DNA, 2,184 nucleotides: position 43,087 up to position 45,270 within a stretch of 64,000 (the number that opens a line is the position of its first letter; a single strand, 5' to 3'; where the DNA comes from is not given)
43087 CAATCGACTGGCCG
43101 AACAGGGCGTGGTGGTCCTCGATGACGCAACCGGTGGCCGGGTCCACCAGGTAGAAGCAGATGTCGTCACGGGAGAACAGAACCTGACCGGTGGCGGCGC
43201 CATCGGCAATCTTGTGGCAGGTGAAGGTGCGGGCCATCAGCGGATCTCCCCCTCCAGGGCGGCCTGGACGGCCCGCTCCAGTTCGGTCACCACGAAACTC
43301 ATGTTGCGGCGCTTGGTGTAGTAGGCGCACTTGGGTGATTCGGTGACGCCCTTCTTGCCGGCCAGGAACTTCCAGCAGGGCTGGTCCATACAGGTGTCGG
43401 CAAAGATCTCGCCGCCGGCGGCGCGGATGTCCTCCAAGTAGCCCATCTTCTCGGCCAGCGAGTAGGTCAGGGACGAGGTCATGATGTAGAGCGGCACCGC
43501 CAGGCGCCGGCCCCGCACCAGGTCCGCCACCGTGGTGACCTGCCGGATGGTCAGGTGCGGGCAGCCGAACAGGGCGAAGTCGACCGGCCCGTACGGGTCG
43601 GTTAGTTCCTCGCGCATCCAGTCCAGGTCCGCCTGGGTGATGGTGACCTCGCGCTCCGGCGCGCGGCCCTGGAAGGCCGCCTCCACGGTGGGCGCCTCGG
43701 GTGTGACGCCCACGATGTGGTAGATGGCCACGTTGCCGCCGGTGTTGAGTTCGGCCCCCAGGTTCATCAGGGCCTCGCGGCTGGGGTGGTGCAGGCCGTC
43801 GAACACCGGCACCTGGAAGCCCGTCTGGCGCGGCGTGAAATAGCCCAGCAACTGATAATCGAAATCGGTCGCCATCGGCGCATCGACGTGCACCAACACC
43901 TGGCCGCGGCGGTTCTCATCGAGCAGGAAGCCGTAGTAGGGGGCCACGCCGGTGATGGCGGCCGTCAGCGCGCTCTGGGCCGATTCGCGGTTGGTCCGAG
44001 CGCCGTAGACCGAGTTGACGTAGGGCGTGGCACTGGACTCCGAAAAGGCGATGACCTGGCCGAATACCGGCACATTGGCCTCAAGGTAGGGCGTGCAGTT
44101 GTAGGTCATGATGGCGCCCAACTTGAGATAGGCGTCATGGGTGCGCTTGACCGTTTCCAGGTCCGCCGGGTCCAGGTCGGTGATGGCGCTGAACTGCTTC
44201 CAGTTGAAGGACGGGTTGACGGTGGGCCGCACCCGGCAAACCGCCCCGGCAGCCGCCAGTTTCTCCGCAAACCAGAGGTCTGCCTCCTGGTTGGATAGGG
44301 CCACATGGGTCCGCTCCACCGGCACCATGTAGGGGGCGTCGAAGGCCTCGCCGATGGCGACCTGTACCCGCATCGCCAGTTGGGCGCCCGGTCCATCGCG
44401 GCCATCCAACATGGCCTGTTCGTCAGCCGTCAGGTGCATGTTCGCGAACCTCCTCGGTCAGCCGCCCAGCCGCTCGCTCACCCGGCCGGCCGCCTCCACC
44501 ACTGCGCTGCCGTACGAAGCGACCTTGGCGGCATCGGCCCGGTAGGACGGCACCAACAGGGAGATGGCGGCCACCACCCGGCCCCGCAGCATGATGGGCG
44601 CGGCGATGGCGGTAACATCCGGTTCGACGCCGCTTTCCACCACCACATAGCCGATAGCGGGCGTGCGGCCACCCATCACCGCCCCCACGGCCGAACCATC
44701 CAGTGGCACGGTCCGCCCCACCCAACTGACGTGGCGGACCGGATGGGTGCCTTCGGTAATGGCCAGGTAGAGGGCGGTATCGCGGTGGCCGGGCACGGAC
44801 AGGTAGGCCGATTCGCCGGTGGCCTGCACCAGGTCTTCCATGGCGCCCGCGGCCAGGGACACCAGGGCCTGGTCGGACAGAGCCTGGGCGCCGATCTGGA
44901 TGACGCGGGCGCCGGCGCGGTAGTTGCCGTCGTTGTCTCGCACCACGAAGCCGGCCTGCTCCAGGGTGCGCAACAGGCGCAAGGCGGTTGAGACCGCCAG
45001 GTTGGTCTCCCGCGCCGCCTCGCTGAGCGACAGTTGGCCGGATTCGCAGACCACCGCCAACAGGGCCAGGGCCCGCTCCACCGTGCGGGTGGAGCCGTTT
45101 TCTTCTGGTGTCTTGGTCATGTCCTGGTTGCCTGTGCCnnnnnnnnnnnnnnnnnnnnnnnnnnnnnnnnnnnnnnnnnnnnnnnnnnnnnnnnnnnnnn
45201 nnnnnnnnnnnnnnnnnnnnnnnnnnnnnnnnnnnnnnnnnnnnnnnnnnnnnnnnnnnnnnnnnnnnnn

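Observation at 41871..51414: Nine-gene single-strand operon coupling a Dpp/Opp-type importer to split AcnX, a bicupin and a 2-hydroxyacid dehydrogenase: candidate uncharacterised catabolic pathway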

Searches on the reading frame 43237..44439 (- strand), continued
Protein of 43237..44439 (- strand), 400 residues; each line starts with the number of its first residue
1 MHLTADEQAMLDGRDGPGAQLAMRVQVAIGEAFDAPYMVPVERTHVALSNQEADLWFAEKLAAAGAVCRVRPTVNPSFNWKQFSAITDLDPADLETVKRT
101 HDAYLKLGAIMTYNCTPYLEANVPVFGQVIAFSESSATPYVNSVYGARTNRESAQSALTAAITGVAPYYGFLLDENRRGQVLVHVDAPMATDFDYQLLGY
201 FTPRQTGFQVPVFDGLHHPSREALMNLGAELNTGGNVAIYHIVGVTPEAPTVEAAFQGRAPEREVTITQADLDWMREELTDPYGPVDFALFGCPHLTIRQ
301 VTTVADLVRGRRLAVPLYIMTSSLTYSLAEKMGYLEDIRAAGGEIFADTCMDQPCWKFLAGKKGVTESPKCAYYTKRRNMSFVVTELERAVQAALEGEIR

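Call 71: find_related_loci(query=window:43237-44439:-, collection=metagenome_contigs, flank=10000)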
Query window:43237-44439:- (400 aa) in metagenome_contigs; peptide patterns used: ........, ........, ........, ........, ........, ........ (x = any residue, [..] = any of these).
162 stretches matched a pattern; 101 encode a relative of the query (tblastn E <= 1e-3); the best 80 are kept; 80 distinct loci.
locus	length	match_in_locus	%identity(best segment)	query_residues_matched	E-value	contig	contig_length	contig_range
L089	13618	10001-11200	75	1-400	0e+0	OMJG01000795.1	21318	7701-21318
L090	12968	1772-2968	74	1-399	0e+0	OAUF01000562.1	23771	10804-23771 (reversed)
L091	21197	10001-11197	74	1-399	0e+0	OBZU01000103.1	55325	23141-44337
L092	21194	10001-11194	74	1-398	0e+0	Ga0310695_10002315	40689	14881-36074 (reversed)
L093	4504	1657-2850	73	1-398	0e+0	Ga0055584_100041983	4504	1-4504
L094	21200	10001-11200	72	1-400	0e+0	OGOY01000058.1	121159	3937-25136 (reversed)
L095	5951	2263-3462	72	1-400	0e+0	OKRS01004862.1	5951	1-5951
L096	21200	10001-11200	72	1-400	0e+0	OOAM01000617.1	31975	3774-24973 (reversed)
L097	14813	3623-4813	73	1-397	0e+0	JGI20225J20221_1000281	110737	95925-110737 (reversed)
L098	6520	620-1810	72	1-397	0e+0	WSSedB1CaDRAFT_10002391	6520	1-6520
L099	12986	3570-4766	72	1-399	0e+0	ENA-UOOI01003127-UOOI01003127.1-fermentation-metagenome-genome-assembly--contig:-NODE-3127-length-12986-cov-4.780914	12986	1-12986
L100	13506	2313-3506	71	1-398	0e+0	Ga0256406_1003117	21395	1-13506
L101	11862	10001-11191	71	1-397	0e+0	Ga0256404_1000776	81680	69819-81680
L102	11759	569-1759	71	1-397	0e+0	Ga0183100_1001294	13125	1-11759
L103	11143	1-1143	71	17-397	0e+0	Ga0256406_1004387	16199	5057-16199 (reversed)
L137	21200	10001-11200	55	1-399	2e-146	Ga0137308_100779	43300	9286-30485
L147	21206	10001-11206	52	1-400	4e-140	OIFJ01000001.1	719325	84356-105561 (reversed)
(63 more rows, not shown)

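Call 74: search_protein_families(library=pfam, max_evalue=0.00001, proteins=[L147:4512-5903:+, L147:5930-7393:+, L147:7593-8225:-, L147:8360-9931:+, L147:11627-12934:+, L147:12904-13350:+, L147:13419-14804:+, L147:14819-15847:+, L147:15855-17378:+, L137:8344-9966:+])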
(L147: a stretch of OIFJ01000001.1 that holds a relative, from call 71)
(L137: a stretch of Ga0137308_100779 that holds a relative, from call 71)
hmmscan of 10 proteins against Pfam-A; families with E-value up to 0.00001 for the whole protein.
L147:4512-5903:+ (463 aa): 1 family
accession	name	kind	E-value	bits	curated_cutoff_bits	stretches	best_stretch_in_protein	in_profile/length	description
PF06253.16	MTTB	-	3.9e-85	286.2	25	1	8-455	36-489/500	Trimethylamine methyltransferase (MTTB)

L147:5930-7393:+ (487 aa): 1 family
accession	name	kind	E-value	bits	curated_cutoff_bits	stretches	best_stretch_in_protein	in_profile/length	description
PF00474.23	SSF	-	1.7e-12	47.4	22.8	1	47-434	1-406/406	Sodium:solute symporter family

L147:7593-8225:- (210 aa): 0 families

L147:8360-9931:+ (523 aa): 1 family
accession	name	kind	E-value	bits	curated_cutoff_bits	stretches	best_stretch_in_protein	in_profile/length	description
PF00221.24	Lyase_aromatic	-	8.1e-155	516.5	27.3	1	23-480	1-465/466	Aromatic amino acid lyase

L147:11627-12934:+ (435 aa): 1 family
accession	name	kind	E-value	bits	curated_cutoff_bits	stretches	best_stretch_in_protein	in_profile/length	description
PF04412.18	AcnX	-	1.2e-91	307.9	31.5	1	4-419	1-399/400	Aconitase X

L147:12904-13350:+ (148 aa): 1 family
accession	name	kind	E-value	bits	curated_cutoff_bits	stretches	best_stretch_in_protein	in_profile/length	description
PF01989.23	AcnX_swivel_put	-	1.5e-18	66.9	27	1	34-112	2-80/80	Aconitase X swivel domain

L147:13419-14804:+ (461 aa): 1 family
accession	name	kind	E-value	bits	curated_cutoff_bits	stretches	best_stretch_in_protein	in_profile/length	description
PF06253.16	MTTB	-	2.3e-85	286.9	25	1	6-456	34-490/500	Trimethylamine methyltransferase (MTTB)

L147:14819-15847:+ (342 aa): 1 family
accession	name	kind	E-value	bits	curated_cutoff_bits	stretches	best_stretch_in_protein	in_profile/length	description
PF02615.19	Ldh_2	-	7.1e-78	262.5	38.8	1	5-324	1-332/333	Malate/L-lactate dehydrogenase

L147:15855-17378:+ (507 aa): 1 family
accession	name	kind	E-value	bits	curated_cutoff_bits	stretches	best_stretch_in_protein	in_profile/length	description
PF00221.24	Lyase_aromatic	-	4.7e-159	530.4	27.3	1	11-467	2-466/466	Aromatic amino acid lyase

L137:8344-9966:+ (540 aa): 1 family
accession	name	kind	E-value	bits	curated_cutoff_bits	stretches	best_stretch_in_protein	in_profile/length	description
PF02028.23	BCCT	-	7.7e-127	424.1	27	1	12-506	1-482/485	BCCT, betaine/carnitine/choline family transporter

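Call 82: list_cluster_members(proteins=[P0001, window:43237-44439:-, window:41871-42830:-, P0002])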
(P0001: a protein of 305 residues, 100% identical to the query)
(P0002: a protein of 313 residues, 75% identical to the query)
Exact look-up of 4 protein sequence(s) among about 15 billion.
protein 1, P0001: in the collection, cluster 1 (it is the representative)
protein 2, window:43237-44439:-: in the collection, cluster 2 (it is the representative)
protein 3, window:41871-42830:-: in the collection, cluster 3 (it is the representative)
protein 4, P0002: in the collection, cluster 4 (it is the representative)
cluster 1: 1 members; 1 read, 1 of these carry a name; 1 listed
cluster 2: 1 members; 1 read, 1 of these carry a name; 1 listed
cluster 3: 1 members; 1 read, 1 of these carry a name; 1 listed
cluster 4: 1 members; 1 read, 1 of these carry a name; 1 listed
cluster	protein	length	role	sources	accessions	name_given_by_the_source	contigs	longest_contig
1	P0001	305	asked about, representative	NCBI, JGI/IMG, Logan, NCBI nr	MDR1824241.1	MAG: hypothetical protein LBR27_02725 [Bifidobacteriaceae bacterium] | mannose-6-phosphate isomerase-like protein (cupin superfamily) | hypothetical protein [Bifidobacteriaceae bacterium]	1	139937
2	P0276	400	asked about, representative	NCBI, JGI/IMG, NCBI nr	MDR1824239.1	MAG: aconitase X catalytic domain-containing protein [Bifidobacteriaceae bacterium] | predicted aconitase | aconitase X catalytic domain-containing protein [Bifidobacteriaceae bacterium]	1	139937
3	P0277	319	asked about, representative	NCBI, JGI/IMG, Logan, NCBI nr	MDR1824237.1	MAG: hypothetical protein LBR27_02705 [Bifidobacteriaceae bacterium] | phosphoglycerate dehydrogenase-like enzyme | hypothetical protein [Bifidobacteriaceae bacterium]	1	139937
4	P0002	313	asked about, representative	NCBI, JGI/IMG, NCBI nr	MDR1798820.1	MAG: hypothetical protein LBR19_02905 [Bifidobacteriaceae bacterium] | quercetin dioxygenase-like cupin family protein | hypothetical protein [Bifidobacteriaceae bacterium]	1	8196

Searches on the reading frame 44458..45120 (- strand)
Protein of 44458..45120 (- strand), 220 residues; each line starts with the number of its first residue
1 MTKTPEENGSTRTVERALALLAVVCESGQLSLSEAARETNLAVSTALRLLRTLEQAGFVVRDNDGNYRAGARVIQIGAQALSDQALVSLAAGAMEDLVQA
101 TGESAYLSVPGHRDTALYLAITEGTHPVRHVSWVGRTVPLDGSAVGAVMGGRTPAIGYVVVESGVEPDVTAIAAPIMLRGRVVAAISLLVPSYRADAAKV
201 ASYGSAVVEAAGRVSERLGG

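Call 4: search_protein_families(library=pfam, proteins=[window:44458-45120:-], max_evalue=0.01)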
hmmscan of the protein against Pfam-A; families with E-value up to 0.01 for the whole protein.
window:44458-45120:- (220 aa): 10 families
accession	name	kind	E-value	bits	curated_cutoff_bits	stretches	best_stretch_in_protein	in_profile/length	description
PF01614.24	IclR_C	-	2.1e-15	57.1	24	2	79-148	2-70/174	Bacterial transcriptional regulator IclR C-terminal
PF09339.16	HTH_IclR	-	1e-11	44.8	22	1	13-62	1-51/52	IclR helix-turn-helix domain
PF13412.12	HTH_24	-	2.1e-05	24.4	21.9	1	18-59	6-47/48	Winged helix-turn-helix DNA-binding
PF01047.28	MarR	-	8e-05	22.9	24.6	1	18-62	6-50/59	MarR family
PF12802.13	MarR_2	-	0.00023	21.7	27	1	17-64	7-56/61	MarR family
PF25213.1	HVO_A0261_N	-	0.00036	20.8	35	1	14-69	10-63/86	HVO_A0261 N-terminal domain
PF25212.1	HVO_A0114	-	0.00041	20.5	27.6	1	15-66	22-73/84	HVO_A0114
PF12840.13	HTH_20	-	0.0046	17.3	27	1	26-60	15-49/51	Helix-turn-helix domain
PF01022.26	HTH_5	-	0.0053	17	22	1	19-59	6-45/47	Bacterial regulatory protein, arsR family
PF21746.2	DUF6869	-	0.0063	16.8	30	0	73-104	33-64/107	Family of unknown function (DUF6869)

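Call 6: search_protein_families(library=ncbifam, proteins=[window:44458-45120:-], max_evalue=0.001)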
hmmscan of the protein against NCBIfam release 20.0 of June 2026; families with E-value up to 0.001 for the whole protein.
window:44458-45120:- (220 aa): 8 families
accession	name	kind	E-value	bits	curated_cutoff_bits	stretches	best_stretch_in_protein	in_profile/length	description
NF045644.1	TransRegBhcR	equivalog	1.1e-28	100.2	350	2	5-147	16-158/267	HTH-type transcriptional regulator BhcR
NF011671.1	PRK15090.1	equivalog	1.3e-23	83.5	275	2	7-149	6-148/256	DNA-binding transcriptional regulator KdgR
TIGR02431.1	pcaR_pcaU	subfamily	3.4e-19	69.1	284.75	1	14-149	8-142/248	beta-ketoadipate pathway transcriptional regulators, PcaR/PcaU/PobR family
NF007548.0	PRK10163.1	equivalog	6.1e-14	51.8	406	1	9-148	19-159/271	HTH-type transcriptional repressor AllR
NF008601.2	PRK11569.1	equivalog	3.9e-13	49.2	380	1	4-148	19-166/276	glyoxylate bypass operon transcriptional repressor IclR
NF007339.0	PRK09834.1-1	equivalog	7.1e-10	38.6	299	1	3-95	12-105/271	DNA-binding transcriptional regulator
NF007342.0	PRK09834.1-4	equivalog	9e-10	38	251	1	10-110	10-111/263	DNA-binding transcriptional regulator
NF007341.0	PRK09834.1-3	equivalog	5.9e-07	28.9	269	1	12-146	8-145/274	DNA-binding transcriptional regulator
